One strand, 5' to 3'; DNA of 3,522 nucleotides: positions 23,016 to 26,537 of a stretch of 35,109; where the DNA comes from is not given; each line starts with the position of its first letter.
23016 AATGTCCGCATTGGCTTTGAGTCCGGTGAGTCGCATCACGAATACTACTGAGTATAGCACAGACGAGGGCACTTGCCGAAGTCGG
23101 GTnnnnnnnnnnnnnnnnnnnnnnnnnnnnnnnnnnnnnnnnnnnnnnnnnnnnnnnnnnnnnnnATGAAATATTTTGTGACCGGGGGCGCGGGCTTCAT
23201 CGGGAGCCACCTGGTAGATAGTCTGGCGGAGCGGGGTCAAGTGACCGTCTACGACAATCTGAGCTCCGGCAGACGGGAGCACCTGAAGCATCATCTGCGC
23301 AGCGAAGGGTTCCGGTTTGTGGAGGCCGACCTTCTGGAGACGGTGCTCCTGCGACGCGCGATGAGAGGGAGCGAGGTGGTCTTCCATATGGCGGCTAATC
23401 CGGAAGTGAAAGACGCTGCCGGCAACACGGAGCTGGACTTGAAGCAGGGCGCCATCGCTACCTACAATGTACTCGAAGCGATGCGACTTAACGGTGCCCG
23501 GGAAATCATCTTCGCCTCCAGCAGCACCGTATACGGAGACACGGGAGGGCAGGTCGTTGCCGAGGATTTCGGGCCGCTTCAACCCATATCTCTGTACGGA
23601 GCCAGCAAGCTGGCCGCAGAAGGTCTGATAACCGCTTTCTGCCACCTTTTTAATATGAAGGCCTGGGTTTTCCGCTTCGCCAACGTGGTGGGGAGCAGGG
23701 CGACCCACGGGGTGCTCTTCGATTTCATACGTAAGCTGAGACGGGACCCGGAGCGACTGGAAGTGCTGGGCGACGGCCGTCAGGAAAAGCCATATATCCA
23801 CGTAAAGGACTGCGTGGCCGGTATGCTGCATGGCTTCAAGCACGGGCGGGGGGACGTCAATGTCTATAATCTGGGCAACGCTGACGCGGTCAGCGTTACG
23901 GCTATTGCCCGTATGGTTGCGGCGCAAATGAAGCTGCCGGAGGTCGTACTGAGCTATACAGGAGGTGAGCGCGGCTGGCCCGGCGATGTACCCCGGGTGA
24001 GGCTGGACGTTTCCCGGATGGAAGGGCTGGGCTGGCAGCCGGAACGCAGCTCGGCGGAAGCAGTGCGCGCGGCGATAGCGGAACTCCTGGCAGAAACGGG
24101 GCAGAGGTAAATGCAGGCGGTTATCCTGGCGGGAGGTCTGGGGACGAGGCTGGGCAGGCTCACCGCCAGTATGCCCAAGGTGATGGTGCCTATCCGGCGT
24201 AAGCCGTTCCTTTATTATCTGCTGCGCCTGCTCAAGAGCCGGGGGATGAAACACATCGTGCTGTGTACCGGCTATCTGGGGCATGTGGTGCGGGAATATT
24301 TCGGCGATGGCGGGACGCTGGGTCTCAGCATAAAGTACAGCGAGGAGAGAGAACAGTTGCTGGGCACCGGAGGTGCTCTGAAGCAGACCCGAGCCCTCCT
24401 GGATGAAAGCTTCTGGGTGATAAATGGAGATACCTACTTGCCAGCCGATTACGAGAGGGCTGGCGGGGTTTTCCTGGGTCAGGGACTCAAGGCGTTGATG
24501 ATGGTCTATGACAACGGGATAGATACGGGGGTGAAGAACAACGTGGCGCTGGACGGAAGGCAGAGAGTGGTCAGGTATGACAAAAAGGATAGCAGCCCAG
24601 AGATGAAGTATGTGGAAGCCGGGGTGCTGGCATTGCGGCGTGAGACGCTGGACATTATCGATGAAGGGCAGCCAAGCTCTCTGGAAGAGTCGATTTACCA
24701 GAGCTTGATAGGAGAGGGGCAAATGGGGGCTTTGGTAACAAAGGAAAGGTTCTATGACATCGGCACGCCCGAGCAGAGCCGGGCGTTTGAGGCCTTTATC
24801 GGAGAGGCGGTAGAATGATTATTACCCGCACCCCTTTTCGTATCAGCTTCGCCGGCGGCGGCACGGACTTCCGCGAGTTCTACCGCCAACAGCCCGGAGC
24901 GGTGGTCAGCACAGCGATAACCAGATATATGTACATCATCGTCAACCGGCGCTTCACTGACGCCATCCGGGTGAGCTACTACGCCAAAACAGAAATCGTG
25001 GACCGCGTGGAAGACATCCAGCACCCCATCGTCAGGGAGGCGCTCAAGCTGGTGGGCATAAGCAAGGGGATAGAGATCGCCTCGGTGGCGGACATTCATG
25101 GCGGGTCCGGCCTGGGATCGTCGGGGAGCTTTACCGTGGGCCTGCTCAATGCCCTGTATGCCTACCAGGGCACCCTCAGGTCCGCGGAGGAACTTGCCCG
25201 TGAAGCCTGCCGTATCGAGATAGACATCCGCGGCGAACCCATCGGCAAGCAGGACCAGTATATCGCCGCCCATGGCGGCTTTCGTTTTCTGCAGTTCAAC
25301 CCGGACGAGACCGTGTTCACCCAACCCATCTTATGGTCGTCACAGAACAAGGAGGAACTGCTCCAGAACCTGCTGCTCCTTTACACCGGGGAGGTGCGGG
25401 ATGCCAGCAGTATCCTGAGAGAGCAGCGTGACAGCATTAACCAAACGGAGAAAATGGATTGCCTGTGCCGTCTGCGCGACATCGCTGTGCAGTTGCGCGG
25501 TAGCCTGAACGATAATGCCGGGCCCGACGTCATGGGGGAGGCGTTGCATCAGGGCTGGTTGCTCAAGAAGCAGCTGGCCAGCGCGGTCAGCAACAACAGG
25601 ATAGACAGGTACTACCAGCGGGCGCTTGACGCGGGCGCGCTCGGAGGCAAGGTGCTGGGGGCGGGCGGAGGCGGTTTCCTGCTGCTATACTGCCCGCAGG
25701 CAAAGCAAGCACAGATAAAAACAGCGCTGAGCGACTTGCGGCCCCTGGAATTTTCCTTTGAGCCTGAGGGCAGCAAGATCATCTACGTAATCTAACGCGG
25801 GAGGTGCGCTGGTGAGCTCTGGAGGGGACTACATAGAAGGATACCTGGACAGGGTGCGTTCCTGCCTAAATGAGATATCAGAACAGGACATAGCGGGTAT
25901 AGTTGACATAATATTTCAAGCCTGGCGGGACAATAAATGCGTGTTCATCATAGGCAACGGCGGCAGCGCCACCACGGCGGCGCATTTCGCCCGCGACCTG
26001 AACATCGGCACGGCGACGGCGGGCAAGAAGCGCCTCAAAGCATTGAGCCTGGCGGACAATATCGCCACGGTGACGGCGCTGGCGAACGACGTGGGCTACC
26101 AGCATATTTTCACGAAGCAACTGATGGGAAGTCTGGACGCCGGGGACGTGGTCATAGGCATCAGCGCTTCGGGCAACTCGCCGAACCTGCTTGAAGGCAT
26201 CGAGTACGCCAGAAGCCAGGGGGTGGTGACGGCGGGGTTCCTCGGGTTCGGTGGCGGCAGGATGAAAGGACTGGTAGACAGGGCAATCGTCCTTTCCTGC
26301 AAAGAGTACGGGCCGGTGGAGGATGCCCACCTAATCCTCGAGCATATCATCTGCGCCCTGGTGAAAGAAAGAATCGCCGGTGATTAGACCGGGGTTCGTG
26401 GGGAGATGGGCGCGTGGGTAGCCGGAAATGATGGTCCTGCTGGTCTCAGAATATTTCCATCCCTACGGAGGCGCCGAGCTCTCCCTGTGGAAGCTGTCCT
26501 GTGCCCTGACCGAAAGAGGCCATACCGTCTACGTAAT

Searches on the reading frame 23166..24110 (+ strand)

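Call 8: search_protein_families(library=pfam, proteins=[window:23166-24110:+], max_evalue=0.001)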
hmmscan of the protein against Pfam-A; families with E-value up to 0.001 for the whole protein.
window:23166-24110:+ (314 aa): 8 families
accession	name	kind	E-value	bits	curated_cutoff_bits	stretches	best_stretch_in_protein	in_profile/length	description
PF01370.27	Epimerase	-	5.9e-48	163.8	20.9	1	4-237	2-240/240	NAD dependent epimerase/dehydratase family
PF16363.11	GDP_Man_Dehyd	-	1e-38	134.1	27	1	4-301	1-330/332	GDP-mannose 4,6 dehydratase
PF04321.23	RmlD_sub_bind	-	7.4e-18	65.1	27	1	1-306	1-284/287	RmlD substrate binding domain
PF01073.25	3Beta_HSD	-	4.9e-17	62.3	22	1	5-156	2-158/280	3-beta hydroxysteroid dehydrogenase/isomerase family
PF02719.21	Polysacc_synt_2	-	3.7e-13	49.8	20.2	1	4-255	2-247/293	Polysaccharide biosynthesis protein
PF13460.12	NAD_binding_10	-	2e-12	47.8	27.2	1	7-137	1-119/184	NAD(P)H-binding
PF07993.18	NAD_binding_4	-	3.8e-07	30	20.1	1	5-180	1-213/258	Male sterility protein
PF05368.20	NmrA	-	0.00014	22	27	1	5-81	7-84/298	NmrA-like family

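Call 78: search_protein_families(library=ncbifam, proteins=[window:23166-24110:+], max_evalue=0.00001)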
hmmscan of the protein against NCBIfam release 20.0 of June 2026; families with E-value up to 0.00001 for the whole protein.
window:23166-24110:+ (314 aa): 27 families (the best 25 are shown)
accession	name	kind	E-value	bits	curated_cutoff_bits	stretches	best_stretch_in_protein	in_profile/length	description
TIGR01179.1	galE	equivalog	6.2e-41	140.3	262.3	1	4-179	3-181/332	UDP-glucose 4-epimerase GalE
TIGR01181.1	dTDP_gluc_dehyt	equivalog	1.6e-37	129.3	365.1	1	3-305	2-309/321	dTDP-glucose 4,6-dehydratase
TIGR04180.1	EDH_00030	hypoth_equivalog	1.9e-28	99.4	475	1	4-293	2-295/297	NAD-dependent 4,6-dehydratase LegB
TIGR02197.1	heptose_epim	equivalog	1.2e-25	90.3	274.6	1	5-258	3-263/316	ADP-glyceromanno-heptose 6-epimerase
NF007956.0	PRK10675.1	subfamily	2.9e-22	79.2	394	1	1-178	1-184/338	UDP-glucose 4-epimerase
TIGR03466.1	HpnA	hypoth_equivalog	6.9e-18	64.6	367.65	1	1-166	1-162/327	hopanoid-associated sugar epimerase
NF043036.1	ErythonDh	equivalog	6.5e-17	61.7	325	1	1-160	1-165/321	D-erythronate dehydrogenase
NF005539.0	PRK07201.1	equivalog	2.1e-14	53.2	549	1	1-259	1-270/657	SDR family oxidoreductase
NF047922.1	GDPFucSynFcl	equivalog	3.5e-14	53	500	1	2-310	4-304/308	GDP-L-fucose synthase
TIGR02622.1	CDP_4_6_dhtase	equivalog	3.9e-14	52.6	278.45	1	2-304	6-327/352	CDP-glucose 4,6-dehydratase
TIGR03589.1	PseB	equivalog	6.9e-14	51.5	407.75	1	4-260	8-249/324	UDP-N-acetylglucosamine 4,6-dehydratase (inverting)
NF042422.1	oxyalk_red_OleD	equivalog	7.3e-14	51.9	580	1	1-126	1-117/329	2-alkyl-3-oxoalkanoate reductase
NF008360.0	PRK11150.1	equivalog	1e-13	51.2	452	1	4-255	3-254/310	ADP-glyceromanno-heptose 6-epimerase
NF007490.0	PRK10084.1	subfamily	4.5e-13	48.9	649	1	1-309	1-336/361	dTDP-glucose 4,6-dehydratase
NF007582.0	PRK10217.1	equivalog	9.8e-13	47.9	698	1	2-309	3-333/355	dTDP-glucose 4,6-dehydratase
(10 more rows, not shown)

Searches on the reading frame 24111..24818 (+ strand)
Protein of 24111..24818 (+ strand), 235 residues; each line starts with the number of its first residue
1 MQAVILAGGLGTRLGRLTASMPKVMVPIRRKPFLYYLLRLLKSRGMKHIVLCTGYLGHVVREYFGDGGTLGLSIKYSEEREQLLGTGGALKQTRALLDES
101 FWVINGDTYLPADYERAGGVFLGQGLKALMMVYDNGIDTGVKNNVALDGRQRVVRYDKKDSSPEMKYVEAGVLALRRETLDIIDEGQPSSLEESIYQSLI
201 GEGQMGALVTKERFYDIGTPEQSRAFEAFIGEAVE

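Call 8: search_protein_families(library=pfam, proteins=[window:24111-24818:+], max_evalue=0.001)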
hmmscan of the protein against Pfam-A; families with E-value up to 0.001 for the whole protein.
window:24111-24818:+ (235 aa): 2 families
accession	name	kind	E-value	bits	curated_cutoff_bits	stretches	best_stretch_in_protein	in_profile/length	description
PF00483.29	NTP_transferase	-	5e-21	75.8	21.2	1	3-222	2-234/245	Nucleotidyl transferase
PF12804.13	NTP_transf_3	-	4.1e-08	34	27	1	3-109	1-97/160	MobA-like NTP transferase domain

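Call 78: search_protein_families(library=ncbifam, proteins=[window:24111-24818:+], max_evalue=0.00001)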
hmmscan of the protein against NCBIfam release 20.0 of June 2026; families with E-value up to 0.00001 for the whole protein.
window:24111-24818:+ (235 aa): 19 families
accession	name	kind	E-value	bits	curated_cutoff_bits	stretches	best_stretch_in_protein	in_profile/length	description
NF052502.1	man1P_GTase_Rv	exception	8e-36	123.6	440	1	1-222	1-222/352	mannose-1-phosphate guanylyltransferase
NF049965.1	GlMnHpPGnyltfHddC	equivalog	7.9e-34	117.2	300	1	1-226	1-217/221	D-glycero-D-manno-heptose 1-phosphate guanosyltransferase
NF045761.1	NAMPUrTaseMurU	equivalog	8.2e-31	107.6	250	1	1-226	1-223/226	N-acetylmuramate alpha-1-phosphate uridylyltransferase MurU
TIGR03992.1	Arch_glmU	subfamily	1.1e-30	106.8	292.1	1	1-220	1-217/393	bifunctional sugar-1-phosphate nucleotidylyltransferase/acetyltransferase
NF041313.1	UDPGP_AglF_Halo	equivalog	1.6e-22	80.1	400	1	1-222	1-226/234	UTP--glucose-1-phosphate uridylyltransferase AglF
TIGR02623.1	G1P_cyt_trans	equivalog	6.2e-20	71.7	300.25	1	1-65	1-65/255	glucose-1-phosphate cytidylyltransferase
TIGR01208.1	rmlA_long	equivalog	1.5e-15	57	320.25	1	3-202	2-205/353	glucose-1-phosphate thymidylyltransferase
NF045697.1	MurNAcPUrMurU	equivalog_domain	1.3e-13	50.9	370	1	4-228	1-226/229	N-acetylmuramate alpha-1-phosphate uridylyltransferase MurU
NF041173.1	Sug_nt_acttase_Thmprot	equivalog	2.8e-13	49.6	600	1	1-220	1-217/405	bifunctional sugar-1-phosphate nucleotidylyltransferase/acetyltransferase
TIGR01207.1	rmlA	equivalog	6e-13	48.5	360.65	1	3-190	2-190/286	glucose-1-phosphate thymidylyltransferase RfbA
TIGR01173.1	glmU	equivalog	7.8e-11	41.5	366.85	1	1-109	1-103/452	bifunctional UDP-N-acetylglucosamine diphosphorylase/glucosamine-1-phosphate N-acetyltransferase GlmU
TIGR01099.1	galU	equivalog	7.8e-10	38.8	326.8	1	2-81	3-82/261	UTP--glucose-1-phosphate uridylyltransferase GalU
NF010935.0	PRK14355.1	equivalog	4.1e-09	35.6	718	1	2-100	5-95/459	bifunctional UDP-N-acetylglucosamine diphosphorylase/glucosamine-1-phosphate N-acetyltransferase GlmU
NF012024.0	PRK15480.1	equivalog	4.6e-09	35.8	588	1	3-78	6-82/292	glucose-1-phosphate thymidylyltransferase RfbA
NF010934.1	PRK14354.1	equivalog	1.4e-08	33.7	450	1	3-110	2-102/447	bifunctional UDP-N-acetylglucosamine diphosphorylase/glucosamine-1-phosphate N-acetyltransferase GlmU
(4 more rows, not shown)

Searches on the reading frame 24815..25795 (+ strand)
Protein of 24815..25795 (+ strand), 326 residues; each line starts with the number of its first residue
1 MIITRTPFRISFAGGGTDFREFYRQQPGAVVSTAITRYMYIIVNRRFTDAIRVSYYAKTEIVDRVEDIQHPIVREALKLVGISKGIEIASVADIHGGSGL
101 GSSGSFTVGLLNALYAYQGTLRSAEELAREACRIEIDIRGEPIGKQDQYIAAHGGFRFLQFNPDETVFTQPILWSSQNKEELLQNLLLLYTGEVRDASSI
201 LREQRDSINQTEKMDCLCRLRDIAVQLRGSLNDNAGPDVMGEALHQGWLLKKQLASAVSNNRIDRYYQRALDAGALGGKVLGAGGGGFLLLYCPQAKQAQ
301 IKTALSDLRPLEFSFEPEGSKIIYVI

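Call 8: search_protein_families(library=pfam, proteins=[window:24815-25795:+], max_evalue=0.001)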
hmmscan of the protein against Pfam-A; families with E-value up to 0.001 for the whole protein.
window:24815-25795:+ (326 aa): 2 families
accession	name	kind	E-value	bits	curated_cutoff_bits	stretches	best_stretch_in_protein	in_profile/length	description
PF00288.32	GHMP_kinases_N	-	4e-13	49.8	22.3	1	75-155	5-87/87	GHMP kinases N terminal domain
PF08544.19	GHMP_kinases_C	-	2e-07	31.8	21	1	240-306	13-80/85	GHMP kinases C terminal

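Call 78: search_protein_families(library=ncbifam, proteins=[window:24815-25795:+], max_evalue=0.00001)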
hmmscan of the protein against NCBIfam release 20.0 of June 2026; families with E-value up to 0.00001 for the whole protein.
window:24815-25795:+ (326 aa): 6 families
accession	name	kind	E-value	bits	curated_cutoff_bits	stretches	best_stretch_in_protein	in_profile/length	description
NF049969.1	GlMnHpPKinHddA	equivalog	5e-40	138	600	1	2-321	3-334/338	D-glycero-D-manno-heptose 7-phosphate kinase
NF009948.0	PRK13412.1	equivalog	1.3e-23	82.7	721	1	81-307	722-950/974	bifunctional fucokinase/fucose-1-phosphate guanylyltransferase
TIGR00549.1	mevalon_kin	equivalog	4.1e-19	69.1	163.05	1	31-290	20-274/276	mevalonate kinase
NF003036.0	PRK03926.1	equivalog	8.2e-15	54.7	403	1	69-160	56-149/302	mevalonate kinase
NF001816.0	PRK00555.1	equivalog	7.6e-09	35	509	0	85-154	91-160/363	galactokinase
NF003006.0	PRK03817.1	equivalog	2.2e-08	33.5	443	0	4-154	4-156/352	galactokinase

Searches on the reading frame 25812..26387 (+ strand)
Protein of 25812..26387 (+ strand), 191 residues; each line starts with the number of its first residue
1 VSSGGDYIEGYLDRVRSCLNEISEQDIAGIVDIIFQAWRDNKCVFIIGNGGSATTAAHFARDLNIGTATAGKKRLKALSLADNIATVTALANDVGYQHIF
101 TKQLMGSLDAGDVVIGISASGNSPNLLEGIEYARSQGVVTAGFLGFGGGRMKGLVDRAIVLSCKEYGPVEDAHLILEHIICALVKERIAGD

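Call 9: search_protein_families(library=pfam, proteins=[window:25812-26387:+], max_evalue=0.001)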
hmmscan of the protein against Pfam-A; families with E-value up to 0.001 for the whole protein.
window:25812-26387:+ (191 aa): 2 families
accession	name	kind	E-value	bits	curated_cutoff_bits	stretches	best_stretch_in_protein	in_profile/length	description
PF13580.11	SIS_2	-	1e-19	71.3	27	1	11-143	2-136/138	SIS domain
PF01380.27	SIS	-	7.2e-08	32.8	25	1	71-139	14-82/131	SIS domain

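Call 78: search_protein_families(library=ncbifam, proteins=[window:25812-26387:+], max_evalue=0.00001)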
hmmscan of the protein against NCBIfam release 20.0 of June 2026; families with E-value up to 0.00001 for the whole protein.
window:25812-26387:+ (191 aa): 9 families
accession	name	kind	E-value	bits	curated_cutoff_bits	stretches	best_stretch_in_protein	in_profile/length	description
TIGR00441.1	gmhA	equivalog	1.5e-31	109.6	209.45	1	31-184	1-153/154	D-sedoheptulose 7-phosphate isomerase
NF010546.0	PRK13936.1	equivalog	7e-29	101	276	1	22-189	24-193/197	phosphoheptose isomerase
NF010547.0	PRK13938.1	equivalog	6.6e-24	84.7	320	1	29-185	33-188/196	D-sedoheptulose 7-phosphate isomerase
NF001628.0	PRK00414.1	equivalog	1.8e-22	79.9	265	1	27-186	30-188/192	D-sedoheptulose 7-phosphate isomerase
NF008138.0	PRK10886.1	equivalog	1e-16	61.3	352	1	32-186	32-188/196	DnaA initiator-associating protein DiaA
NF003915.0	PRK05441.1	subfamily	4.8e-08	32.4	168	1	25-159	46-180/300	N-acetylmuramic acid 6-phosphate etherase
NF009222.0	PRK12570.1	subfamily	3.2e-07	29.5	255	1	26-142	54-170/307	N-acetylmuramic acid 6-phosphate etherase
NF002805.0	PRK02947.1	subfamily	1.3e-06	27.7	135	1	7-140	3-137/247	sugar isomerase domain-containing protein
TIGR00274.1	TIGR00274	equivalog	7.5e-06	25.2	302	0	107-143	123-159/291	N-acetylmuramic acid 6-phosphate etherase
